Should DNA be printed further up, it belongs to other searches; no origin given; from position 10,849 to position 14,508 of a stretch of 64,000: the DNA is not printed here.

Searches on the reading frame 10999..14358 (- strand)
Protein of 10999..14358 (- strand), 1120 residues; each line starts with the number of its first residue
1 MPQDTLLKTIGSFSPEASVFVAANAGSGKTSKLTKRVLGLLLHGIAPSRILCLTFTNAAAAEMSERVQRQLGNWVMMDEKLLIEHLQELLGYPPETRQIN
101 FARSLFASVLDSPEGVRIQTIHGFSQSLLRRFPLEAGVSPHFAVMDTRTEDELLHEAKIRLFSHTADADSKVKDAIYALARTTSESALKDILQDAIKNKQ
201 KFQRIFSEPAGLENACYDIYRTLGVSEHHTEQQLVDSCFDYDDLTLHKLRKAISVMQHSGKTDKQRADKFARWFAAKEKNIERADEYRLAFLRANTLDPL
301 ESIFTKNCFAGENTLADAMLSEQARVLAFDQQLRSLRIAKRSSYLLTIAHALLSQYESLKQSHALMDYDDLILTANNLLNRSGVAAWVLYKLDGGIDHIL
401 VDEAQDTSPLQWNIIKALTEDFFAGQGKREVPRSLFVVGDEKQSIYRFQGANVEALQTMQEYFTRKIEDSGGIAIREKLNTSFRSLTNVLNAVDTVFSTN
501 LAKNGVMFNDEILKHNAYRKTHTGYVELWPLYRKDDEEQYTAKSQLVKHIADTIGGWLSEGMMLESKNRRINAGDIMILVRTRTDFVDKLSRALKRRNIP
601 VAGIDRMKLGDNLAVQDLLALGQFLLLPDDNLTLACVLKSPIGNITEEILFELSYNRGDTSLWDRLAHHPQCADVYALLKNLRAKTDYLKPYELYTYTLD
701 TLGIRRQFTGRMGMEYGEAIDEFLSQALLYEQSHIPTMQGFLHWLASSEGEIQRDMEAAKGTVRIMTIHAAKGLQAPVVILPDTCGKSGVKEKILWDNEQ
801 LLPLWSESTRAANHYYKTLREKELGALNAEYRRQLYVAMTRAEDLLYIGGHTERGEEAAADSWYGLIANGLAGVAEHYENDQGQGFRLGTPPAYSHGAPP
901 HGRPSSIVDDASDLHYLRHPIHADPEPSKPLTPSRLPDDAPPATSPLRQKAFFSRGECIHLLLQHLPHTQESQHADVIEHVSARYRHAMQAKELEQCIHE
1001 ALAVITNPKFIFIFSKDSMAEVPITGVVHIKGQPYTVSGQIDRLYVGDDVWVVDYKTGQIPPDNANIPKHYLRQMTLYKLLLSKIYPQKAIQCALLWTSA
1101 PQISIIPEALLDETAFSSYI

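Call 39: search_protein_families(library=pfam, proteins=[window:10999-14358:-], max_evalue=0.00001)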
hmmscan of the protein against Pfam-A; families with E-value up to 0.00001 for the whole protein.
window:10999-14358:- (1120 aa): 5 families
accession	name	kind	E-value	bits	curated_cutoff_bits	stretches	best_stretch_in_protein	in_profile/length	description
PF00580.27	UvrD-helicase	-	3e-52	178.4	23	1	15-463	12-270/271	UvrD/REP helicase N-terminal domain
PF13361.12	UvrD_C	-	1.4e-22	81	25.6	1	478-849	2-346/350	UvrD-like helicase C-terminal domain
PF13245.12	AAA_19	-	1.2e-13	51.9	25.1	0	14-83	9-65/134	AAA domain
PF12705.13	PDDEXK_1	-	2.1e-11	44.7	22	1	949-1091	32-182/247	PD-(D/E)XK nuclease superfamily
PF13538.12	UvrD_C_2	-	9.7e-11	41.8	27.4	0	763-786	2-27/52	UvrD-like helicase C-terminal domain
